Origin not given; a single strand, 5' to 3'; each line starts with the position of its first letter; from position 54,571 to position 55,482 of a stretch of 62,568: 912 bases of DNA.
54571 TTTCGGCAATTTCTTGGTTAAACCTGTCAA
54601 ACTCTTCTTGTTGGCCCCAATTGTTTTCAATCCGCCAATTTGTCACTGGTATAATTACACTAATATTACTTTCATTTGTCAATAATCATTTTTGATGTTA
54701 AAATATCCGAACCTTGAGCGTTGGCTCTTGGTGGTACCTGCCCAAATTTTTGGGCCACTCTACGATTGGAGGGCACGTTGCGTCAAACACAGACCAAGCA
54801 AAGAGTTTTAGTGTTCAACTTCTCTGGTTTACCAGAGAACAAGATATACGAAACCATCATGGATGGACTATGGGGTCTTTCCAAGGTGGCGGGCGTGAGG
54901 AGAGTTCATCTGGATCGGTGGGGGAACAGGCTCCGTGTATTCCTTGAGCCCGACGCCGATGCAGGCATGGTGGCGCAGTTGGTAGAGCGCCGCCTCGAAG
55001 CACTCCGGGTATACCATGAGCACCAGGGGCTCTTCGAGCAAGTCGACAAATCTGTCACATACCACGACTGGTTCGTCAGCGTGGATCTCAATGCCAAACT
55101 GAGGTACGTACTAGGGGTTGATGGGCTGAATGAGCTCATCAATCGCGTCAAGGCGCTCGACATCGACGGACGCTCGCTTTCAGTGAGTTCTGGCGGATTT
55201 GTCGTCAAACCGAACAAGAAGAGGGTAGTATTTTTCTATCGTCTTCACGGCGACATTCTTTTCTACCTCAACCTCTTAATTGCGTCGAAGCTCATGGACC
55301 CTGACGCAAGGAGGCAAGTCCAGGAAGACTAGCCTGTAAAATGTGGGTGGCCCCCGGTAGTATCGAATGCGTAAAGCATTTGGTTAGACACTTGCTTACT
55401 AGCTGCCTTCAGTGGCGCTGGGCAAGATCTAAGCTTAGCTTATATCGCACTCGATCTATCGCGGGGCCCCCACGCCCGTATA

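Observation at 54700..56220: Foreign-looking GC-rich ~1.5-kb block: one orphan ORF plus ~0.9 kb of terminator-bounded structured non-coding DNA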

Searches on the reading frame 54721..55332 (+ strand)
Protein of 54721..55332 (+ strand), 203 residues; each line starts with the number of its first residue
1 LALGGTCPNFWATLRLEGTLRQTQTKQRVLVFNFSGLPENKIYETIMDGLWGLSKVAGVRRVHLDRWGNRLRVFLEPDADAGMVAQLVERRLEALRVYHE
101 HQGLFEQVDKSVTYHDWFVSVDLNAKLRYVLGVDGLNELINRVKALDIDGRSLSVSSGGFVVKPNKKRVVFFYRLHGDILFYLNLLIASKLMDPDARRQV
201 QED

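Call 7: search_protein_families(library=pfam, proteins=[window:54721-55332:+], max_evalue=1)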
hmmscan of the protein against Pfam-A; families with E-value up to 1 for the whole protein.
window:54721-55332:+ (203 aa): 0 families

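Call 10: find_homologous_proteins(query=window:54721-55332:+, max_evalue=0.01)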
Query window:54721-55332:+ (203 aa): 1 proteins with E <= 0.01 among 247 candidates.
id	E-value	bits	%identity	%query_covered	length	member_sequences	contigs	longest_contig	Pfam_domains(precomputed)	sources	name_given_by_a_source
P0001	2.3e-112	392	96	91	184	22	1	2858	-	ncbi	-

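Call 11: search_protein_families(library=phrogs, proteins=[window:54721-55332:+], max_evalue=1)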
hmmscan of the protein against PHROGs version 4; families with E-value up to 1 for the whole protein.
window:54721-55332:+ (203 aa): 0 families

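Call 12: search_protein_families(library=padloc, proteins=[window:54721-55332:+], max_evalue=1)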
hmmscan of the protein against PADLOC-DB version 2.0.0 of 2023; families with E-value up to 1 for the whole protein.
window:54721-55332:+ (203 aa): 0 families

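Call 13: find_encoding_contigs(protein=P0001, flank=10000, max_places=10)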
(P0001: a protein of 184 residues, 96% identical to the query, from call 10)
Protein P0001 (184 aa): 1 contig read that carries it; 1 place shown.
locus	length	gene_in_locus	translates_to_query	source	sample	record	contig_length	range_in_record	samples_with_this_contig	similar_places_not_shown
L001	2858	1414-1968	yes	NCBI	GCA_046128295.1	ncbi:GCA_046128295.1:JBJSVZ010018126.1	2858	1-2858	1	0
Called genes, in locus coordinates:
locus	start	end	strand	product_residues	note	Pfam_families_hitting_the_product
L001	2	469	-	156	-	?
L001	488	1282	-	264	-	-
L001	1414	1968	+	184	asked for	-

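Call 14: list_cluster_members(proteins=[P0001])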
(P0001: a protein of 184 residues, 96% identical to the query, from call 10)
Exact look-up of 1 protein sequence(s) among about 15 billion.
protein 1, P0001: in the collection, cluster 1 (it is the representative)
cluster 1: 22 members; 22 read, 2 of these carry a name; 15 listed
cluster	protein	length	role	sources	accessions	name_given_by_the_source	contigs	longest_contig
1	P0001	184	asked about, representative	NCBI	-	-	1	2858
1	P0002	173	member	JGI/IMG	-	-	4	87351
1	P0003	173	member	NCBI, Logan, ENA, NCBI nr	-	-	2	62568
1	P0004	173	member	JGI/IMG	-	hypothetical protein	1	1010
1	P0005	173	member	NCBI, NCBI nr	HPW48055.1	MAG TPA: hypothetical protein PLJ97_01820 [Candidatus Saccharibacteria bacterium] | hypothetical protein [Candidatus Saccharibacteria bacterium]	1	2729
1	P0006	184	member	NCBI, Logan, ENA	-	-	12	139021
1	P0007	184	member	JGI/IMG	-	-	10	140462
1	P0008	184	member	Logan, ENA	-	-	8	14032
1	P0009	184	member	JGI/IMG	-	-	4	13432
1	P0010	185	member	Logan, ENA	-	-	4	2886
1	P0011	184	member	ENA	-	-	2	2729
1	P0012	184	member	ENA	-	-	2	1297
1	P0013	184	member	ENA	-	-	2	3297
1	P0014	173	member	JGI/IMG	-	-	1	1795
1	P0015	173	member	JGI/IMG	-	-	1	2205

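Call 15: find_encoding_contigs(protein=P0007, flank=4000, max_places=10)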
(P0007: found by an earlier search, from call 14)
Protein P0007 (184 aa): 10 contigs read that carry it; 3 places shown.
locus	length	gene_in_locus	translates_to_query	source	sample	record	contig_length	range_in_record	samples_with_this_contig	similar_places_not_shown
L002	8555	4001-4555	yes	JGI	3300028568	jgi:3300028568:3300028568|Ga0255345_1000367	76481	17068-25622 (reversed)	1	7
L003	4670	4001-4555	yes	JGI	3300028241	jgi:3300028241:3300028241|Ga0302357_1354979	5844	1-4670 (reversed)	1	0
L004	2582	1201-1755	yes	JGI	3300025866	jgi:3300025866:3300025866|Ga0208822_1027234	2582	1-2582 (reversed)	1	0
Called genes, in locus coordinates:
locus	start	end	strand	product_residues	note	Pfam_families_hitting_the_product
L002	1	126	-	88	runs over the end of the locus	PF00166:Cpn10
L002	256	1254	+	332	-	-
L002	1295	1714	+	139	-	-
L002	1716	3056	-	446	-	PF02878:PGM_PMM_I, PF02879:PGM_PMM_II, PF02880:PGM_PMM_III, PF00408:PGM_PMM_IV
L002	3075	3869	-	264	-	-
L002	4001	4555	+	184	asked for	-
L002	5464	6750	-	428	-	PF08245:Mur_ligase_M, PF02875:Mur_ligase_C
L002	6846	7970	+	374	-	PF00814:TsaD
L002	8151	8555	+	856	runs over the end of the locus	PF00133:tRNA-synt_1, PF09334:tRNA-synt_1g, PF13603:tRNA-synt_1_2, PF09334:tRNA-synt_1g (weak), PF08264:Anticodon_1, PF10458:Val_tRNA-synt_C (weak)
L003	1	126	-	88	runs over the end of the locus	PF00166:Cpn10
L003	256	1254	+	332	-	-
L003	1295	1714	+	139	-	-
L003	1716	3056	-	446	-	PF02878:PGM_PMM_I, PF02879:PGM_PMM_II, PF02880:PGM_PMM_III, PF00408:PGM_PMM_IV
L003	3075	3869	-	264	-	-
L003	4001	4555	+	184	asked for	-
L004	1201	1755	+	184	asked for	-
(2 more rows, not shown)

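Call 16: find_encoding_contigs(protein=P0002, flank=4000, max_places=10)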
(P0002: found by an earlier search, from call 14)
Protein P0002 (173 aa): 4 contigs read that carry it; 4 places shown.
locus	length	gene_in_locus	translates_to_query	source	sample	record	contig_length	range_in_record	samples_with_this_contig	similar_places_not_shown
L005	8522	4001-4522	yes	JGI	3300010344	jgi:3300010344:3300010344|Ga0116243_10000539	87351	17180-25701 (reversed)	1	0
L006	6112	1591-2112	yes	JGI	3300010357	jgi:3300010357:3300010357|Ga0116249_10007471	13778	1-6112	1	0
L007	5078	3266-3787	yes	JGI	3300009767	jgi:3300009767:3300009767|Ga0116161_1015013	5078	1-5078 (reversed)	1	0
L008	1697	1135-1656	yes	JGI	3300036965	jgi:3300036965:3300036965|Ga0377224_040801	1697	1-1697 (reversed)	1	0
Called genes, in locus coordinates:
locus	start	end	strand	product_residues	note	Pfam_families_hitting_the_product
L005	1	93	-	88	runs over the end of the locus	PF00166:Cpn10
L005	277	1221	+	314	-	-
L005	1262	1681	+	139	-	-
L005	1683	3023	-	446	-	PF02878:PGM_PMM_I, PF02879:PGM_PMM_II, PF02880:PGM_PMM_III, PF00408:PGM_PMM_IV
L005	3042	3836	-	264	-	-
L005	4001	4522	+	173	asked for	-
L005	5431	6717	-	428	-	PF08245:Mur_ligase_M, PF02875:Mur_ligase_C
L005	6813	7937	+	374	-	PF00814:TsaD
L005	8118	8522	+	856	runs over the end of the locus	PF00133:tRNA-synt_1, PF09334:tRNA-synt_1g, PF13603:tRNA-synt_1_2, PF09334:tRNA-synt_1g (weak), PF08264:Anticodon_1, PF10458:Val_tRNA-synt_C (weak)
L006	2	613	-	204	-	?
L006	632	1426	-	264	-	-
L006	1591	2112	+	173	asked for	-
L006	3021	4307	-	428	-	PF08245:Mur_ligase_M, PF02875:Mur_ligase_C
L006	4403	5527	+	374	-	PF00814:TsaD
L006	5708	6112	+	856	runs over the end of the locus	PF00133:tRNA-synt_1, PF09334:tRNA-synt_1g, PF13603:tRNA-synt_1_2, PF09334:tRNA-synt_1g (weak), PF08264:Anticodon_1, PF10458:Val_tRNA-synt_C (weak)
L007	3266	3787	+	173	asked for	-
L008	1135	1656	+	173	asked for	-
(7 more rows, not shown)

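Call 35: find_encoding_contigs(protein=P0008, flank=3000, max_places=10)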
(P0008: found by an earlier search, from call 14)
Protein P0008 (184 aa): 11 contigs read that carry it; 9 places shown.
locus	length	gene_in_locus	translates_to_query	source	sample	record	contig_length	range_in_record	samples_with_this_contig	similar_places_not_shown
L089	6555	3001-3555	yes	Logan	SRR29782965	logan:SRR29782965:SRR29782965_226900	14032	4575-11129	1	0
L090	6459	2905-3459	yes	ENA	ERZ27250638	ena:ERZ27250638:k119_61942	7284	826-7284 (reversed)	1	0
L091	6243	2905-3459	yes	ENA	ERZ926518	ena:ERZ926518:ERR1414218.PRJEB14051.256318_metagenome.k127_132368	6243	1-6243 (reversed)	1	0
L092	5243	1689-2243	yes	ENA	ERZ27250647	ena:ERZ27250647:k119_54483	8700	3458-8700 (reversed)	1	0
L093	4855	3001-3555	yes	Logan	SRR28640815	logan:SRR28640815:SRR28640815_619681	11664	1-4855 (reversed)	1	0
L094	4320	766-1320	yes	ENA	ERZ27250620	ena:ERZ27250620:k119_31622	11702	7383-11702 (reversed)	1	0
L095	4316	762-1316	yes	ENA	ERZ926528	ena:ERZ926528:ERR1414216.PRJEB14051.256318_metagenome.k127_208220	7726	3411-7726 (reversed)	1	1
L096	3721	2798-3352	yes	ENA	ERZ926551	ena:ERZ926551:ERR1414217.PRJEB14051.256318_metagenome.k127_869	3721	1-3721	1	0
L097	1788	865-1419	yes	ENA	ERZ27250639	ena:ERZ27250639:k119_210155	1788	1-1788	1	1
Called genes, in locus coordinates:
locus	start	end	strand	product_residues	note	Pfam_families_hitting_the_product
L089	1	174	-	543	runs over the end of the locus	PF00118:Cpn60_TCP1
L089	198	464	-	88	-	PF00166:Cpn10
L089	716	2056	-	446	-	PF02878:PGM_PMM_I, PF02879:PGM_PMM_II, PF02880:PGM_PMM_III, PF00408:PGM_PMM_IV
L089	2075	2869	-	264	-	-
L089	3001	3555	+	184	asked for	-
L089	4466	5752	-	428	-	PF08245:Mur_ligase_M, PF02875:Mur_ligase_C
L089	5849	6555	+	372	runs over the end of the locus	PF00814:TsaD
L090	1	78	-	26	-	?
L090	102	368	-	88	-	PF00166:Cpn10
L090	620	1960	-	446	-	PF02878:PGM_PMM_I, PF02879:PGM_PMM_II, PF02880:PGM_PMM_III, PF00408:PGM_PMM_IV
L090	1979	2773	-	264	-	-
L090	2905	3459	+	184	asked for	-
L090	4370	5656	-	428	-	PF08245:Mur_ligase_M, PF02875:Mur_ligase_C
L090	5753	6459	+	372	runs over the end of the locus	PF00814:TsaD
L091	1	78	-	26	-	?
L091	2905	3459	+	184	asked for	-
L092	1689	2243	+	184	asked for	-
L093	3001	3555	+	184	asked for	-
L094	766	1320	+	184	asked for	-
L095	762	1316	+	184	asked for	-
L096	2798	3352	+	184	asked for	-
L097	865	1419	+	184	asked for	-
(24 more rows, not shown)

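Call 36: find_encoding_contigs(protein=P0011, flank=3000, max_places=10)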
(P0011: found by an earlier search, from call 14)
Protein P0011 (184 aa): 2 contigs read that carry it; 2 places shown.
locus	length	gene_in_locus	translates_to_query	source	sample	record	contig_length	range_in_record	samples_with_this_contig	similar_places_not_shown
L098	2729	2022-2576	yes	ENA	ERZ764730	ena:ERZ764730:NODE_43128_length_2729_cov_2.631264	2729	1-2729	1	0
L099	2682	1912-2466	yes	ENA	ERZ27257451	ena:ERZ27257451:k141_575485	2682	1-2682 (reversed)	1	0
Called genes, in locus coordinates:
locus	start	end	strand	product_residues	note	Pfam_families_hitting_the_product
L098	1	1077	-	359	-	PF02878:PGM_PMM_I, PF02879:PGM_PMM_II, PF02880:PGM_PMM_III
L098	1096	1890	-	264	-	-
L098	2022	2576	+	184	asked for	-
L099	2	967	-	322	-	?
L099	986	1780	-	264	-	-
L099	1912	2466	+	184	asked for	-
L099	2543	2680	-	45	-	?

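Call 37: find_encoding_contigs(protein=P0013, flank=3000, max_places=10)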
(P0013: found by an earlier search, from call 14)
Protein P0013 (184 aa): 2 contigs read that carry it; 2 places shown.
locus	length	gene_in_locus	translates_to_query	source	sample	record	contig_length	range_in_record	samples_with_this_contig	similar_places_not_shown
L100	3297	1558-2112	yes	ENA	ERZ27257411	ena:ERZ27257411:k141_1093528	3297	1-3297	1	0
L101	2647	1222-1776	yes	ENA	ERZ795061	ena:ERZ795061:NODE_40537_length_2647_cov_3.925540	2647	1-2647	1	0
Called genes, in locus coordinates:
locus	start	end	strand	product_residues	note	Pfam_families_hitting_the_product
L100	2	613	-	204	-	?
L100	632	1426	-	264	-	-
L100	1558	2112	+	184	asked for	-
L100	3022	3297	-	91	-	?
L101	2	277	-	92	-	?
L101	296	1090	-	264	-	-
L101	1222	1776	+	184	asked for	-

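Call 42: search_protein_representatives(protein=window:54811-55332:+)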
Query: 173 residues. Proteins with E-value up to 0.001 (for the whole library): 3; up to 1e-10: 2; up to 1e-30: 1. The best 3 are listed.
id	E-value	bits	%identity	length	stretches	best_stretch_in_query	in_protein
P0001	5.5e-106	368.3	96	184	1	1-173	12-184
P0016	7.6e-19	84.6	34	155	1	23-171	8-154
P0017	1.0e-05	41.9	38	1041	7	108-137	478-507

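Call 45: find_encoding_contigs(protein=P0016, flank=8000, max_places=10)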
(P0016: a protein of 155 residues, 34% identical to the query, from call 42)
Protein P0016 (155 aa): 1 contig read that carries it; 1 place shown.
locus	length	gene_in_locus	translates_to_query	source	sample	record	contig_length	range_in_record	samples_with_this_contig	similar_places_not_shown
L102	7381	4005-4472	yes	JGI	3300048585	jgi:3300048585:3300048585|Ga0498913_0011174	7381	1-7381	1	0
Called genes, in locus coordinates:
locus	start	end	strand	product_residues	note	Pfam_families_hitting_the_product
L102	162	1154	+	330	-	-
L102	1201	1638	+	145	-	-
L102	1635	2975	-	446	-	PF02878:PGM_PMM_I, PF02879:PGM_PMM_II, PF02880:PGM_PMM_III, PF00408:PGM_PMM_IV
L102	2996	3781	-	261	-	-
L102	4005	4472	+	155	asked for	-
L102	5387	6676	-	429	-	PF08245:Mur_ligase_M, PF02875:Mur_ligase_C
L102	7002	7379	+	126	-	?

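Call 57: find_homologous_proteins(query=A2, max_evalue=10)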
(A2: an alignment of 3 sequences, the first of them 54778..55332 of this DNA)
Query A2 (3 sequences) (184 aa, profile of the alignment): 3 proteins with E <= 10 among 5569 candidates.
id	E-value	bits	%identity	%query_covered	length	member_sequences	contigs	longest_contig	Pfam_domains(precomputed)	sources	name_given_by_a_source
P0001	1.5e-107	375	97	100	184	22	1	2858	-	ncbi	-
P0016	6.2e-72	259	34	81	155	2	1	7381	-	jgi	jgi:hypothetical protein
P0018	3.6e-66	241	55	100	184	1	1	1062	-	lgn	-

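Call 58: find_encoding_contigs(protein=P0018, flank=5000)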
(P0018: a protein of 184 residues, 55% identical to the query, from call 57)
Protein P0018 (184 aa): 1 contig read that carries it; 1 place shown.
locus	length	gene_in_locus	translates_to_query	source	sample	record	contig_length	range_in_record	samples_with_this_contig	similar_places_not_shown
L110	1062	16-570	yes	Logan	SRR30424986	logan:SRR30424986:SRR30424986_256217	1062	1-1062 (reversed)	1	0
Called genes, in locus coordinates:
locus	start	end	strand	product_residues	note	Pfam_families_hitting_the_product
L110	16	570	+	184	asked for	-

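Call 68: predict_structure(alignment_id=A6)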
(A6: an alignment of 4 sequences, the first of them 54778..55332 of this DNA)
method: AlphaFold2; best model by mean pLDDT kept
length: 184 residues; sequences in the alignment: 4
mean_pLDDT: 84.1   pTM: 0.72
mean pLDDT of the five models: 84.1, 81.8, 81.4, 74.8, 69.4
residues with pLDDT >= 90: 68; 70-90: 96; 50-70: 14; < 50: 6
segments of 3 or more residues with pLDDT < 50: 1-5
pLDDT, mean of each block of 10 residues (from residue 1): 59 87 81 73 84 91 92 87 90 89 93 90 87 88 77 80 89 83 69
secondary structure, 60 per line:
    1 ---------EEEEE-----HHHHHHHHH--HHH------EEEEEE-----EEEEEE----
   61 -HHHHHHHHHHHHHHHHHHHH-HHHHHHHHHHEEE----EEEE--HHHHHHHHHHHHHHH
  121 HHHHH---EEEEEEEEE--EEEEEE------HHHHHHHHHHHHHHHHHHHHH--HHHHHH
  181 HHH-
elements in order: E10-14 H20-28 E40-45 E51-56 H62-81 H83-92 E93-95 E100-103 H106-125 E129-137 E140-145 H152-172 H175-183
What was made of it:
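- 54778..55332 (+): ORF X: a 184-aa orphan protein. GC3 is 0.64; it is the only gene in the window with GC3 >= 0.55. AlphaFold2 pLDDT 84.1 and pTM 0.72 from a 4-sequence alignment (call 68).
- On KH-domain protein: However, DSSP on the model shows one continuous helix over residues 106-125 (call 68).
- pLDDT 84 (call 68). In the model the G-x-x-G lies inside a continuous helix, not a KH loop (call 68). The AlphaFold2 model is confident (call 68).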

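Call 70: fold_search(model_id=the predicted structure, library=pdb)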
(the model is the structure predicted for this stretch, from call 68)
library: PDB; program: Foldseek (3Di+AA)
matches with E <= 10: 701; with E <= 0.001: 0
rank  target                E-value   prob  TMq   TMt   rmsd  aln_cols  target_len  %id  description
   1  2qnd_A                5.5e-03  0.84  0.24  0.30  13.2       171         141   16  Crystal Structure of the KH1-KH2 domains from human Fragile X Mental Retardation Protein (released 2007-11-06)
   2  2qnd_B                7.0e-03  0.82  0.24  0.30  13.3       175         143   15  Crystal Structure of the KH1-KH2 domains from human Fragile X Mental Retardation Protein (released 2007-11-06)
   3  5bs8_A                2.2e-02  0.33  0.22  0.09  27.8       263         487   14  Crystal structure of a topoisomerase II complex (released 2016-03-02)
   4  9a54_B                2.4e-02  0.44  0.24  0.06  31.2       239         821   11  Integrative model of GYRB-GYRA by crosslinking MS and deep learning (released 2024-09-18)
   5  5cdp_C                2.5e-02  0.41  0.23  0.10  30.4       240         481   10  2.45A structure of etoposide with S.aureus DNA gyrase and DNA (released 2015-12-16)
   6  4ddq_F                2.5e-02  0.33  0.23  0.10  32.2       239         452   14  Structural plasticity of the Bacillus subtilis GyrA homodimer (released 2013-02-13)
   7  2e3u                  2.8e-02  0.38  0.22  0.23  14.7       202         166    8  Crystal structure analysis of Dim2p from Pyrococcus horikoshii OT3 (released 2007-10-23)
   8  3k9f_A                3.6e-02  0.25  0.22  0.09  28.4       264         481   12  Detailed structural insight into the quinolone-DNA cleavage complex of type IIA topoisomerases (released 2009-10-27)
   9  6fai_h                3.8e-02  0.33  0.23  0.23  16.3       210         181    9  Structure of a eukaryotic cytoplasmic pre-40S ribosomal subunit (released 2018-02-28)
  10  5npk_B                4.2e-02  0.30  0.23  0.07  27.6       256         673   11  1.98A STRUCTURE OF THIOPHENE1 WITH S.AUREUS DNA GYRASE AND DNA (released 2017-07-12)
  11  4z3o_A                4.2e-02  0.28  0.23  0.07  28.7       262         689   12  Quinolone(Moxifloxacin)-DNA cleavage complex of topoisomerase IV from S. pneumoniae (released 2016-09-14)
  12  5npp_D                4.5e-02  0.30  0.23  0.07  27.5       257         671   11  2.22A STRUCTURE OF THIOPHENE2 AND GSK945237 WITH S.AUREUS DNA GYRASE AND DNA (released 2017-07-12)
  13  8qmb_A                4.8e-02  0.30  0.23  0.07  28.0       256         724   12  Nucleant-assisted 2.0 A resolution structure of the Streptococcus pneumoniae topoisomerase IV-V18mer DNA complex with  (released 2024-10-02)
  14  4z4q_A                4.8e-02  0.23  0.22  0.07  29.0       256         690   13  Quinazolinedione(PD 0305970)-DNA cleavage complex of topoisomerase IV from S. pneumoniae (released 2016-09-14)
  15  4z2c_A                5.1e-02  0.51  0.29  0.12  28.1       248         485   12  Quinolone(Moxifloxacin)-DNA cleavage complex of gyrase from S. pneumoniae (released 2016-09-14)
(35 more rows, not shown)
